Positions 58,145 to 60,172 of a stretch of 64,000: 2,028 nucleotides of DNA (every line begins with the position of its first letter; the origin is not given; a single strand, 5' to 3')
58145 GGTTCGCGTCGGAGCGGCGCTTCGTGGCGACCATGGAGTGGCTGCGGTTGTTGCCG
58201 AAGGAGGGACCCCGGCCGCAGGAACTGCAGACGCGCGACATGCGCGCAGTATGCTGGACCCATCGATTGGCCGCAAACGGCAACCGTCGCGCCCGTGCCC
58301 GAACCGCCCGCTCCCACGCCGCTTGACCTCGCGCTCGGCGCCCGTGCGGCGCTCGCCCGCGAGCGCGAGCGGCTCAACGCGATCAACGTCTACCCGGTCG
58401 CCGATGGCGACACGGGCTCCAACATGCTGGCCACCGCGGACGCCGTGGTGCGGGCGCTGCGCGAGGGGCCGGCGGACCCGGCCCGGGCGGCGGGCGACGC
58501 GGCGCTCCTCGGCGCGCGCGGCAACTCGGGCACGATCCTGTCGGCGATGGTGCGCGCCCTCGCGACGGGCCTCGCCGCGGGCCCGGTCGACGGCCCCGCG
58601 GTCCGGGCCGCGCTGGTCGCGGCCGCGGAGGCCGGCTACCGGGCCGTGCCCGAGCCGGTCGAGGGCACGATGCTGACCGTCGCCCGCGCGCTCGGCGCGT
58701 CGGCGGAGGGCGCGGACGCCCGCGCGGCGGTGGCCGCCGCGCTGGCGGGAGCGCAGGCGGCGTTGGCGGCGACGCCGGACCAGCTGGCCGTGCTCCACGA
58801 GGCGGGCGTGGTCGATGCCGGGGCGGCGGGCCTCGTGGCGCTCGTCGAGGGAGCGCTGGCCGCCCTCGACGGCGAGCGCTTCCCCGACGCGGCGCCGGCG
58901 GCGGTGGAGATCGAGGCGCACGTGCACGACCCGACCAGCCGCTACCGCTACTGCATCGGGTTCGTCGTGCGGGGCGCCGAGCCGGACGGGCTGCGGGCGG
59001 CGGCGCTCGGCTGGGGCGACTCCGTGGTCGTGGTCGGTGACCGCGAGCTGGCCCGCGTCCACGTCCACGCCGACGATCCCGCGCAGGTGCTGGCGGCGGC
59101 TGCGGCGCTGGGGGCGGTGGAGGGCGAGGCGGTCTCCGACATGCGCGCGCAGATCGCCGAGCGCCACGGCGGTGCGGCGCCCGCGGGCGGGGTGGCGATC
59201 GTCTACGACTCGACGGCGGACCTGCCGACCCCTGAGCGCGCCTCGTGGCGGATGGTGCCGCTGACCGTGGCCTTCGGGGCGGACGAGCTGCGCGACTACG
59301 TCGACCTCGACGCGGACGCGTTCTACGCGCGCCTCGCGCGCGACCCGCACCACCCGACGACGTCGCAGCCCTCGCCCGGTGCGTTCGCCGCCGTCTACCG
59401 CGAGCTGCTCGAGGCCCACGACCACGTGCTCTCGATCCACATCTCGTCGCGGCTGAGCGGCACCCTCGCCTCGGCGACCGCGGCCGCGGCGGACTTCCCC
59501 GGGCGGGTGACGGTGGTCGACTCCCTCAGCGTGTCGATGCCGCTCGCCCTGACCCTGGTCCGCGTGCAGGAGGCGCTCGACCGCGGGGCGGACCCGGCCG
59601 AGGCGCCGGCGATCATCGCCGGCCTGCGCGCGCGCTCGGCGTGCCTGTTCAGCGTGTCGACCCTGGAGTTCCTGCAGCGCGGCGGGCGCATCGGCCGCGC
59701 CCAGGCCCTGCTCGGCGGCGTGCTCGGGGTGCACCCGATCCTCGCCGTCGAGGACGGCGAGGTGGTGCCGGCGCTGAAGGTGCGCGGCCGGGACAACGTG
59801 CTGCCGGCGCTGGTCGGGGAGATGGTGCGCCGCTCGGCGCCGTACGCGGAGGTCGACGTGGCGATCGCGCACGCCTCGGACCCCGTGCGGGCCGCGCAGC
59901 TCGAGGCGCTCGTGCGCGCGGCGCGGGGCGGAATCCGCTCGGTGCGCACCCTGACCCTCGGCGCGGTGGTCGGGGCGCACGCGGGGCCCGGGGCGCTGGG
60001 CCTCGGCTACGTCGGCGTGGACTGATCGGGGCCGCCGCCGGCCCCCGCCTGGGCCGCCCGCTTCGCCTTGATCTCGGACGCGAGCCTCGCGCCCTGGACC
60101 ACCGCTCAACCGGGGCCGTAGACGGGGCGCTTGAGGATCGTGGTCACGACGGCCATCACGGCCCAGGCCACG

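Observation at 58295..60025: Single-chain fatty acid kinase candidate: a FakA-type DhaL and middle domain fused to a bona fide DegV (FakB) domain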

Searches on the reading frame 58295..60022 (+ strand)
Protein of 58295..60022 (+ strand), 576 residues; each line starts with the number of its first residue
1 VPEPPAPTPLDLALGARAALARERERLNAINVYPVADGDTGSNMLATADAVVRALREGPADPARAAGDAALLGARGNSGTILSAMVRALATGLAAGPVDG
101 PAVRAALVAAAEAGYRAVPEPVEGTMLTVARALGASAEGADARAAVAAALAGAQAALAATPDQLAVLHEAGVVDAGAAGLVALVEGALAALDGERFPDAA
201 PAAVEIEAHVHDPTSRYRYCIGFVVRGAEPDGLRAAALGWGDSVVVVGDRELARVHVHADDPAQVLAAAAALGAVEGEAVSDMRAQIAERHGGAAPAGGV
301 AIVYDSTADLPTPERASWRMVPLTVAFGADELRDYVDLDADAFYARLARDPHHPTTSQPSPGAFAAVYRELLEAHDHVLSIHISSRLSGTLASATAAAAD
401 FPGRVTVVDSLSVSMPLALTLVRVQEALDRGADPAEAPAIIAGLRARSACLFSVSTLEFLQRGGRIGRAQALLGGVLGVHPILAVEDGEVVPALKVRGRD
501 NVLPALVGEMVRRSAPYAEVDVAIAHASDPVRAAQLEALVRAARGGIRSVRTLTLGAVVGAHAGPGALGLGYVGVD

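Call 3: search_protein_families(library=pfam, proteins=[window:58295-60022:+], max_evalue=1)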
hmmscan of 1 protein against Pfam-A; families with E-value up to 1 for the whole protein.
window:58295-60022:+ (576 aa): 3 families
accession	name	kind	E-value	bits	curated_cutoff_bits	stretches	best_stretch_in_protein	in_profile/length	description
PF02645.21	DegV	-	6e-72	242.8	27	1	300-573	2-278/280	Uncharacterised protein, DegV family COG1307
PF02734.22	Dak2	-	7.2e-27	94.8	27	1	34-188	1-173/174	DAK2 domain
PF21645.3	FakA-like_M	-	3.1e-16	59.4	24.9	1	217-289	2-79/80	Fatty acid kinase subunit A-like, middle domain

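Call 4: search_protein_families(library=ncbifam, proteins=[window:58295-60022:+], max_evalue=1)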
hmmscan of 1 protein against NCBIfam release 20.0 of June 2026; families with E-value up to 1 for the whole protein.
window:58295-60022:+ (576 aa): 4 families
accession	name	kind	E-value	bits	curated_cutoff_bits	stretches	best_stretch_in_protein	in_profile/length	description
TIGR00762.1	DegV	domain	6.2e-75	251.9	99.7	1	300-572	1-275/276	DegV family EDD domain-containing protein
TIGR03599.1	YloV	subfamily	2.2e-74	250.9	396.1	1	16-293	8-302/530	DAK2 domain fusion protein YloV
NF038248.1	FakA_VfrB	equivalog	8.8e-42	143.3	975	1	19-287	18-311/549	fatty acid kinase catalytic subunit FakA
NF038249.1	fatty_FakB1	equivalog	7.9e-36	123.7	350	1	300-574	3-281/286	fatty acid kinase binding subunit FakB1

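Call 5: find_homologous_proteins(query=window:58295-60022:+, max_evalue=1e-10)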
Query window:58295-60022:+ (576 aa): 5284 proteins with E <= 1e-10 among 8000 candidates; the best 120 are listed.
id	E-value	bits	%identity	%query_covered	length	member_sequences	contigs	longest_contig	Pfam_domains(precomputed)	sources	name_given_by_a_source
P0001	0.0e+0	1098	93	100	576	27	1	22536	PF21645.4,PF02734.23,PF02645.22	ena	-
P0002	0.0e+0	1028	88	100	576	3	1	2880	PF21645.4,PF02734.23,PF02645.22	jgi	jgi:DegV family protein with EDD domain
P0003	4.0e-230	783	70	100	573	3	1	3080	PF21645.4,PF02734.23,PF02645.22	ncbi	-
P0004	2.3e-229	781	69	100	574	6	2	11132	PF21645.4,PF02734.23,PF02645.22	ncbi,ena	-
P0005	1.0e-227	776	69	100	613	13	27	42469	PF21645.4,PF02734.23,PF02645.22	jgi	jgi:DegV family protein with EDD domain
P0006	2.5e-227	774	70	100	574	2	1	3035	PF21645.4,PF02734.23,PF02645.22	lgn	-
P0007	1.4e-224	765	71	96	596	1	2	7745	PF21645.4,PF02734.23,PF02645.22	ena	-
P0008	9.1e-224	762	69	99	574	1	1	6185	PF21645.4,PF02734.23,PF02645.22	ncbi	-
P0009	1.0e-223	762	68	100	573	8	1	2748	PF21645.4,PF02734.23,PF02645.22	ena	-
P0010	1.9e-222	758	70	97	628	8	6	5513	PF21645.4,PF02734.23,PF02645.22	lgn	-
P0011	2.3e-222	758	68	100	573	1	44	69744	PF21645.4,PF02734.23,PF02645.22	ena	-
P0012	2.4e-222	758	68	100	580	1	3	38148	PF21645.4,PF02734.23,PF02645.22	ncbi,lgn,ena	-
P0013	3.4e-222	757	69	99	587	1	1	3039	PF21645.4,PF02734.23,PF02645.22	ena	-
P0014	5.9e-222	757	68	100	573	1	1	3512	PF21645.4,PF02734.23,PF02645.22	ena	-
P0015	1.2e-221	756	68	100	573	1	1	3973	PF21645.4,PF02734.23,PF02645.22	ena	-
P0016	2.6e-221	754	68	100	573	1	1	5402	PF21645.4,PF02734.23,PF02645.22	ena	-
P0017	3.3e-221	754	67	100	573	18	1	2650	PF21645.4,PF02734.23,PF02645.22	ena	-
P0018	1.0e-219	749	68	100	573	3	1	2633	PF21645.4,PF02734.23,PF02645.22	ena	-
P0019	3.3e-219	747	67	99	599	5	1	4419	PF21645.4,PF02734.23,PF02645.22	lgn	-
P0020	6.3e-219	747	68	99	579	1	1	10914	PF21645.4,PF02734.23,PF02645.22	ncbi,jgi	jgi:DegV family protein with EDD domain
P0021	2.5e-218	745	68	100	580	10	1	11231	PF21645.4,PF02734.23,PF02645.22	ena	-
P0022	1.3e-217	742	68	100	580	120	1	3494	PF21645.4,PF02734.23,PF02645.22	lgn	-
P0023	5.6e-217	740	69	98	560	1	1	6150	PF21645.4,PF02734.23,PF02645.22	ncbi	ncbi:MAG: DegV family protein [Gaiellales bacterium]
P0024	1.4e-216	739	68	98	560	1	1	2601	PF21645.4,PF02734.23,PF02645.22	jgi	jgi:DegV family protein with EDD domain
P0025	1.5e-215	735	66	100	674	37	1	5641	PF21645.4,PF02734.23,PF02645.22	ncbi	-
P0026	1.4e-213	729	67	99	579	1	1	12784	PF21645.4,PF02734.23,PF02645.22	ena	-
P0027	6.8e-211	720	65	100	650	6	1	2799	PF21645.4,PF02734.23,PF02645.22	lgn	-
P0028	3.2e-210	718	65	100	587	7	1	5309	PF21645.4,PF02734.23,PF02645.22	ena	-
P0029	2.5e-209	715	66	100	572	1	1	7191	PF21645.4,PF02734.23,PF02645.22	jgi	jgi:uncharacterized protein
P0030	3.3e-208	711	65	100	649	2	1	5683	PF21645.4,PF02734.23,PF02645.22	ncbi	-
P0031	6.8e-206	704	64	96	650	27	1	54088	PF21645.4,PF02734.23,PF02645.22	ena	-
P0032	2.4e-205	702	65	100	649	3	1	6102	PF21645.4,PF02734.23,PF02645.22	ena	-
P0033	1.2e-204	699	65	95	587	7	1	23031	PF21645.4,PF02734.23,PF02645.22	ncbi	-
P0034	1.6e-204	699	64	100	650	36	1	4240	PF21645.4,PF02734.23,PF02645.22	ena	-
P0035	1.1e-201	690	63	94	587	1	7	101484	PF21645.4,PF02734.23,PF02645.22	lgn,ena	-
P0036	1.8e-201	689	63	99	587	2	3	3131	PF21645.4,PF02734.23,PF02645.22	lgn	-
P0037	3.8e-201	688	64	97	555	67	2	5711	PF21645.4,PF02734.23,PF02645.22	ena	-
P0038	5.6e-198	677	63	96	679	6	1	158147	PF21645.4,PF02734.23,PF02645.22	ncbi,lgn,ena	-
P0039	1.4e-175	603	70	75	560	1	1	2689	PF21645.4,PF02645.22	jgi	jgi:DegV family protein with EDD domain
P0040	2.5e-167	576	71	74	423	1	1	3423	PF21645.4,PF02645.22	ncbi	ncbi:MAG: DegV family protein, partial [Gaiellales bacterium]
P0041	2.0e-158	547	73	64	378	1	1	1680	PF21645.4,PF02645.22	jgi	jgi:DegV family protein with EDD domain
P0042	5.5e-127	443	64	61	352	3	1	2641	PF21645.4,PF02645.22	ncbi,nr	ncbi:MAG: DegV family EDD domain-containing protein [Thermoleophilia bacterium]|nr:DegV family EDD d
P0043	9.7e-125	436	68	60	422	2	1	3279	PF21645.4,PF02734.23,PF02645.22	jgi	jgi:dihydroxyacetone kinase-like predicted kinase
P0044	1.5e-123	432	52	48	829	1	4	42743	PF13684.12,PF21645.4,PF02734.23,PF02645.22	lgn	-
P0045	7.9e-120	419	56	48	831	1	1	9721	PF13684.12,PF21645.4,PF02734.23,PF02645.22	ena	-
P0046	1.9e-111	392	46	95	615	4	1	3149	PF21645.4,PF02734.23,PF02645.22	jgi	jgi:DegV family protein with EDD domain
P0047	1.4e-108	382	46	96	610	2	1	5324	PF21645.4,PF02734.23,PF02645.22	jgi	jgi:DegV family protein with EDD domain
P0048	9.5e-108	380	46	95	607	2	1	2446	PF21645.4,PF02734.23,PF02645.22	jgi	jgi:uncharacterized protein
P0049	5.2e-105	371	47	50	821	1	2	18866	PF13684.12,PF21645.4,PF02734.23,PF02645.22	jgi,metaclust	jgi:DAK2 domain fusion protein YloV|metaclust:\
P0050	1.7e-104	369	42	97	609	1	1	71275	PF21645.4,PF02734.23,PF02645.22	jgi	jgi:uncharacterized protein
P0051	1.9e-104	369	43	97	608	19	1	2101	PF21645.4,PF02734.23,PF02645.22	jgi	-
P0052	2.1e-104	369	48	49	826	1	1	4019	PF13684.12,PF21645.4,PF02734.23,PF02645.22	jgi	jgi:uncharacterized protein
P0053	2.5e-104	368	47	49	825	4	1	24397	PF13684.12,PF21645.4,PF02734.23,PF02645.22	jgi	jgi:DAK2 domain fusion protein YloV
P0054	5.1e-104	367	46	49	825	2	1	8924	PF13684.12,PF21645.4,PF02734.23,PF02645.22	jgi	jgi:fatty acid kinase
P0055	4.5e-103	364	43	94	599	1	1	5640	PF21645.4,PF02734.23,PF02645.22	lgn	-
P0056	5.2e-103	364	43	98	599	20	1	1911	PF21645.4,PF02734.23,PF02645.22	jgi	jgi:DegV family protein with EDD domain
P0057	5.4e-103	364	43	97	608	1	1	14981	PF21645.4,PF02734.23,PF02645.22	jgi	jgi:uncharacterized protein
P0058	2.3e-102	362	43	98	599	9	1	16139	PF21645.4,PF02734.23,PF02645.22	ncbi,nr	ncbi:MAG TPA: DegV family protein [Gaiellales bacterium]|nr:DegV family protein [Gaiellales bacteriu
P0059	1.1e-101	360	48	50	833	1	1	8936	PF13684.12,PF21645.4,PF02734.23,PF02645.22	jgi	jgi:hypothetical protein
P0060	2.6e-101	358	42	95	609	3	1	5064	PF13684.12,PF21645.4,PF02734.23,PF02645.22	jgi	jgi:uncharacterized protein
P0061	5.5e-101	357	43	98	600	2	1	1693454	PF13684.12,PF21645.4,PF02734.23,PF02645.22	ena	-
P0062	6.6e-101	357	46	50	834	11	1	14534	PF13684.12,PF21645.4,PF02734.23,PF02645.22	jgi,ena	-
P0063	1.4e-100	356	43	95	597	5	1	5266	PF21645.4,PF02734.23,PF02645.22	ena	-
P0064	1.7e-100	356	45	49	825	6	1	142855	PF13684.12,PF21645.4,PF02734.23,PF02645.22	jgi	jgi:DAK2 domain fusion protein YloV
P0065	8.9e-100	353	42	95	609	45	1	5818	PF13684.12,PF21645.4,PF02734.23,PF02645.22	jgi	jgi:uncharacterized protein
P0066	1.8e-98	349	41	95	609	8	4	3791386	PF21645.4,PF02734.23,PF02645.22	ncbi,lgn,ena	-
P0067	3.4e-98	348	44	95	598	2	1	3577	PF21645.4,PF02734.23,PF02645.22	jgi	jgi:uncharacterized protein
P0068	7.3e-98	347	42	97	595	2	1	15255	PF21645.4,PF02734.23,PF02645.22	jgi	jgi:uncharacterized protein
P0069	9.5e-98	347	41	97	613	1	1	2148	PF21645.4,PF02734.23,PF02645.22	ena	-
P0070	1.9e-97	346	45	47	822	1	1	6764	PF13684.12,PF21645.4,PF02734.23,PF02645.22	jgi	jgi:hypothetical protein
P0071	5.5e-97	344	45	47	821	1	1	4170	PF13684.12,PF21645.4,PF02734.23,PF02645.22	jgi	jgi:uncharacterized protein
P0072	1.4e-96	343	47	50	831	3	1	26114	PF13684.12,PF21645.4,PF02734.23,PF02645.22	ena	-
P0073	1.4e-96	343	46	48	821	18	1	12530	PF13684.12,PF21645.4,PF02734.23,PF02645.22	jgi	jgi:uncharacterized protein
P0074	2.9e-96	342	46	48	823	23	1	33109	PF13684.12,PF21645.4,PF02734.23,PF02645.22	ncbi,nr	ncbi:MAG TPA: DegV family protein [Gaiellales bacterium]|nr:DegV family protein [Gaiellales bacteriu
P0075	1.5e-95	339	43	97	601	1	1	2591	PF21645.4,PF02734.23,PF02645.22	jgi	jgi:uncharacterized protein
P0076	3.4e-95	338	43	49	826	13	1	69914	PF13684.12,PF21645.4,PF02734.23,PF02645.22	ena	-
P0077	3.8e-95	338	40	99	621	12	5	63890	PF21645.4,PF02734.23,PF02645.22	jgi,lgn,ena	jgi:DAK2 domain fusion protein YloV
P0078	5.4e-95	338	46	47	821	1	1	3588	PF13684.12,PF21645.4,PF02734.23,PF02645.22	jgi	-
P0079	9.3e-95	337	44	48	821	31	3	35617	PF13684.12,PF21645.4,PF02734.23,PF02645.22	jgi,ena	jgi:DAK2 domain fusion protein YloV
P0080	1.3e-94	336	43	50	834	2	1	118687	PF13684.12,PF21645.4,PF02734.23,PF02645.22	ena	-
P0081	1.7e-94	336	44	48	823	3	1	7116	PF13684.12,PF21645.4,PF02734.23,PF02645.22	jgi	jgi:DAK2 domain fusion protein YloV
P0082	2.9e-94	335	44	47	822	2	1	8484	PF13684.12,PF21645.4,PF02734.23,PF02645.22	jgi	jgi:DAK2 domain fusion protein YloV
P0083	4.0e-94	335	46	48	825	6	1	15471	PF13684.12,PF21645.4,PF02734.23,PF02645.22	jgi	jgi:uncharacterized protein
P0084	6.3e-94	334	47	48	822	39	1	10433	PF13684.12,PF21645.4,PF02734.23,PF02645.22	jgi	jgi:DAK2 domain fusion protein YloV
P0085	6.8e-94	334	44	48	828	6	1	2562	PF13684.12,PF21645.4,PF02734.23,PF02645.22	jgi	jgi:DAK2 domain fusion protein YloV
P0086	1.4e-93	333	46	48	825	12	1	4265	PF13684.12,PF21645.4,PF02734.23,PF02645.22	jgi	jgi:uncharacterized protein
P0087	1.5e-93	333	43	49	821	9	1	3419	PF13684.12,PF21645.4,PF02734.23,PF02645.22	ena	-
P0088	5.7e-93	331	46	49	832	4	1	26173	PF13684.12,PF21645.4,PF02734.23,PF02645.22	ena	-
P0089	8.4e-93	330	41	97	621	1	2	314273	PF21645.4,PF02734.23,PF02645.22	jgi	-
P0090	1.8e-92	329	45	49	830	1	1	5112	PF13684.12,PF21645.4,PF02734.23,PF02645.22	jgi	jgi:uncharacterized protein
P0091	5.5e-92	328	40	95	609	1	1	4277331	PF21645.4,PF02734.23,PF02645.22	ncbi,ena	-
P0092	1.6e-91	326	45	47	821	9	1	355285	PF13684.12,PF21645.4,PF02734.23,PF02645.22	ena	-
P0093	2.1e-91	326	45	47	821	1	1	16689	PF13684.12,PF21645.4,PF02734.23,PF02645.22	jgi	jgi:DAK2 domain fusion protein YloV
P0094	4.0e-91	325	47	48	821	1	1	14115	PF13684.12,PF21645.4,PF02734.23,PF02645.22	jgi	jgi:DAK2 domain fusion protein YloV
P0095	1.0e-90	323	40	96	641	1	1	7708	PF21645.4,PF02734.23,PF02645.22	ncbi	-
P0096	2.0e-90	322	44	48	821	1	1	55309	PF13684.12,PF21645.4,PF02734.23,PF02645.22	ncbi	-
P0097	3.2e-90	322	40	96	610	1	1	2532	PF21645.4,PF02734.23,PF02645.22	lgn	-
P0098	5.9e-90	321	43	49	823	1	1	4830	PF13684.12,PF21645.4,PF02734.23,PF02645.22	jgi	jgi:uncharacterized protein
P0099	9.2e-90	320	43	49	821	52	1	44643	PF13684.12,PF21645.4,PF02734.23,PF02645.22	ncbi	-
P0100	1.1e-89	320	42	49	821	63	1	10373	PF13684.12,PF21645.4,PF02734.23,PF02645.22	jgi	jgi:DAK2 domain fusion protein YloV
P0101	1.1e-89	320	46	48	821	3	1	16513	PF13684.12,PF21645.4,PF02734.23,PF02645.22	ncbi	-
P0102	1.2e-89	320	43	52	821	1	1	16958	PF13684.12,PF21645.4,PF02734.23,PF02645.22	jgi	jgi:hypothetical protein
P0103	3.6e-87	312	42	49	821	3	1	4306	PF13684.12,PF21645.4,PF02734.23,PF02645.22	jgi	jgi:uncharacterized protein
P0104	1.9e-86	309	46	48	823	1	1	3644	PF13684.12,PF21645.4,PF02734.23,PF02645.22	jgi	-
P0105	2.9e-85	305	39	95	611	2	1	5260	PF21645.4,PF02734.23,PF02645.22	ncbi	-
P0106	1.1e-84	304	38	95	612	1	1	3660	PF21645.4,PF02734.23,PF02645.22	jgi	-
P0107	3.5e-84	302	40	49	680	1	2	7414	PF21645.4,PF02734.23,PF02645.22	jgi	jgi:DegV family protein with EDD domain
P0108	5.7e-83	298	43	47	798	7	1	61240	PF13684.12,PF21645.4,PF02734.23,PF02645.22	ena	-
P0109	5.7e-81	291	42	48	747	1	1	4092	PF13684.12,PF21645.4,PF02734.23,PF02645.22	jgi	jgi:DAK2 domain fusion protein YloV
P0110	5.1e-76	275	39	95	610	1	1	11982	PF21645.4,PF02734.23,PF02645.22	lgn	-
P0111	1.5e-75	273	37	96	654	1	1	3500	PF21645.4,PF02734.23,PF02645.22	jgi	jgi:uncharacterized protein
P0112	1.8e-75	273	40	95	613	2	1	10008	PF21645.4,PF02734.23,PF02645.22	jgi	-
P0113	2.1e-75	273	38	97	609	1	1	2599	PF21645.4,PF02734.23,PF02645.22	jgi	jgi:DegV family protein with EDD domain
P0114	4.3e-75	272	38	95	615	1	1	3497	PF21645.4,PF02734.23,PF02645.22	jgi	jgi:DegV family protein with EDD domain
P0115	2.2e-74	270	36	96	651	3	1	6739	PF21645.4,PF02734.23,PF02645.22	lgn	-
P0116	2.3e-74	269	36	98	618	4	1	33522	PF21645.4,PF02734.23,PF02645.22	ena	-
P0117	1.1e-73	267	37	95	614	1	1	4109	PF21645.4,PF02734.23,PF02645.22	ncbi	-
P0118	6.0e-73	265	38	95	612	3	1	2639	PF21645.4,PF02734.23,PF02645.22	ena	-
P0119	9.8e-73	264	37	95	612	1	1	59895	PF21645.4,PF02734.23,PF02645.22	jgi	jgi:hypothetical protein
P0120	3.3e-71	259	39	97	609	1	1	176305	PF21645.4,PF02734.23,PF02645.22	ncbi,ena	-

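Call 10: search_protein_families(library=pfam, proteins=[P0044, P0064, P0092, P0066, P0091, P0061, P0077, P0120, P0107, P0038], max_evalue=0.01)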
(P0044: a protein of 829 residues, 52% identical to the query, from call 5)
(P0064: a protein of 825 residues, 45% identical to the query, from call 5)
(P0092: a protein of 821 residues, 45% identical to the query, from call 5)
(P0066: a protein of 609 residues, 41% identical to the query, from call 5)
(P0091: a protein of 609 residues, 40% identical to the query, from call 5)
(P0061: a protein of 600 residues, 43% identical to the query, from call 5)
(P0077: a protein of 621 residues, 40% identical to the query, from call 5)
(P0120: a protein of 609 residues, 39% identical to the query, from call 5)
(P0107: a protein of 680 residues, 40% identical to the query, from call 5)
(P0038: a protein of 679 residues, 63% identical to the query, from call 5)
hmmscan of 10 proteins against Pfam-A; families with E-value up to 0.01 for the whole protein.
P0044 (829 aa): 4 families
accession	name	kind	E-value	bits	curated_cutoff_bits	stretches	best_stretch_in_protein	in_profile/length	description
PF02645.21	DegV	-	5.6e-70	236.3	27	1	548-824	2-279/280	Uncharacterised protein, DegV family COG1307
PF13684.11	FakA-like_C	-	6.4e-59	199.4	23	1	323-535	2-214/216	Fatty acid kinase subunit A-like, C-terminal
PF02734.22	Dak2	-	6.4e-38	130.8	27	1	33-195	1-172/174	DAK2 domain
PF21645.3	FakA-like_M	-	2.8e-21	75.5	24.9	1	228-303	2-79/80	Fatty acid kinase subunit A-like, middle domain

P0064 (825 aa): 5 families
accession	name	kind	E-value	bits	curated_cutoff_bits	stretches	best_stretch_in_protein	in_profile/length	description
PF02645.21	DegV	-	6.7e-67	226.2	27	1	545-823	2-279/280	Uncharacterised protein, DegV family COG1307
PF13684.11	FakA-like_C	-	2.8e-56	190.7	23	1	321-531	1-214/216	Fatty acid kinase subunit A-like, C-terminal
PF02734.22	Dak2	-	6.6e-32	111.2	27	1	32-196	1-171/174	DAK2 domain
PF21645.3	FakA-like_M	-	4.1e-23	81.4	24.9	1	230-304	2-79/80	Fatty acid kinase subunit A-like, middle domain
PF07730.19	HisKA_3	-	5.6e-05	24.1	24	0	131-178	15-64/68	Histidine kinase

P0092 (821 aa): 4 families
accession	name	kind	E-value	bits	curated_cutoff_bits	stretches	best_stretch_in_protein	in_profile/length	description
PF02645.21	DegV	-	1.4e-65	221.9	27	1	542-819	2-279/280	Uncharacterised protein, DegV family COG1307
PF13684.11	FakA-like_C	-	1.2e-39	136.4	23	1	320-524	1-209/216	Fatty acid kinase subunit A-like, C-terminal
PF02734.22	Dak2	-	4e-34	118.4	27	1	32-196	1-172/174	DAK2 domain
PF21645.3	FakA-like_M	-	1.3e-20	73.4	24.9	1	229-302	2-78/80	Fatty acid kinase subunit A-like, middle domain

P0066 (609 aa): 4 families
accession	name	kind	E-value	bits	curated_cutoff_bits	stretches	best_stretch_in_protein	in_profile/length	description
PF02645.21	DegV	-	2e-64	218.1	27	1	329-607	2-279/280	Uncharacterised protein, DegV family COG1307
PF02734.22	Dak2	-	5.4e-34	118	27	1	33-194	1-172/174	DAK2 domain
PF21645.3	FakA-like_M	-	3.6e-23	81.6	24.9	1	225-300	1-79/80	Fatty acid kinase subunit A-like, middle domain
PF13684.11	FakA-like_C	-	0.00056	19.8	23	1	386-522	28-144/216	Fatty acid kinase subunit A-like, C-terminal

P0091 (609 aa): 4 families
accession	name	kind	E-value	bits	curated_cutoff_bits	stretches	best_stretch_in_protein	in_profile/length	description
PF02645.21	DegV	-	4.3e-61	207.1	27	1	329-607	2-279/280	Uncharacterised protein, DegV family COG1307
PF02734.22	Dak2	-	1.7e-30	106.6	27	1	33-194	1-172/174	DAK2 domain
PF21645.3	FakA-like_M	-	6.7e-25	87.2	24.9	1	225-300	1-79/80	Fatty acid kinase subunit A-like, middle domain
PF13684.11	FakA-like_C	-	0.0016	18.3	23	1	386-457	28-94/216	Fatty acid kinase subunit A-like, C-terminal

P0061 (600 aa): 4 families
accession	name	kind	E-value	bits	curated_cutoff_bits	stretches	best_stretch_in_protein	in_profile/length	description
PF02645.21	DegV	-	4.3e-64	217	27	1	325-598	3-279/280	Uncharacterised protein, DegV family COG1307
PF02734.22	Dak2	-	8.5e-31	107.6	27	1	33-194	1-171/174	DAK2 domain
PF21645.3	FakA-like_M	-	1.9e-23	82.5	24.9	1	227-301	2-79/80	Fatty acid kinase subunit A-like, middle domain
PF13684.11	FakA-like_C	-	1.5e-05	25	23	1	383-519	30-149/216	Fatty acid kinase subunit A-like, C-terminal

P0077 (621 aa): 4 families
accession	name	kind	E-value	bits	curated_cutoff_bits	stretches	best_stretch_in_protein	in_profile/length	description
PF02645.21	DegV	-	8e-62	209.5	27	1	339-614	2-278/280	Uncharacterised protein, DegV family COG1307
PF02734.22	Dak2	-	1.8e-32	113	27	1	42-204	1-173/174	DAK2 domain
PF21645.3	FakA-like_M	-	2.5e-21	75.7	24.9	1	234-308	2-79/80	Fatty acid kinase subunit A-like, middle domain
PF13578.12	Methyltransf_24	-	0.0016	19.7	26.3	1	86-189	6-100/105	Methyltransferase domain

P0120 (609 aa): 4 families
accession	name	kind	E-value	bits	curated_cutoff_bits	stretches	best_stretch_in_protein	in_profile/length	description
PF02645.21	DegV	-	7.5e-77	258.8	27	1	324-604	2-279/280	Uncharacterised protein, DegV family COG1307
PF02734.22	Dak2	-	1.8e-29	103.3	27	1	52-212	1-169/174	DAK2 domain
PF21645.3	FakA-like_M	-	1.6e-16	60.3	24.9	1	236-308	4-79/80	Fatty acid kinase subunit A-like, middle domain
PF13684.11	FakA-like_C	-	4.5e-05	23.4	23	1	392-536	36-160/216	Fatty acid kinase subunit A-like, C-terminal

P0107 (680 aa): 3 families
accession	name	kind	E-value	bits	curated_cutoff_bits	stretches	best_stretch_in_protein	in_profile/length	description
PF02645.21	DegV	-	4.4e-78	262.9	27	1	399-675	2-279/280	Uncharacterised protein, DegV family COG1307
PF02734.22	Dak2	-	1.2e-35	123.4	27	1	39-203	1-172/174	DAK2 domain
PF21645.3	FakA-like_M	-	2.7e-23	82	24.9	1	234-309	1-79/80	Fatty acid kinase subunit A-like, middle domain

P0038 (679 aa): 3 families
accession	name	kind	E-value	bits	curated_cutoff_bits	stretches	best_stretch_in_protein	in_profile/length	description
PF02645.21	DegV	-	1.1e-73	248.4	27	1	403-677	2-279/280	Uncharacterised protein, DegV family COG1307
PF02734.22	Dak2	-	7.7e-25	88.2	27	1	141-291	1-173/174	DAK2 domain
PF21645.3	FakA-like_M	-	8.5e-12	45.2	24.9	1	320-387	2-74/80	Fatty acid kinase subunit A-like, middle domain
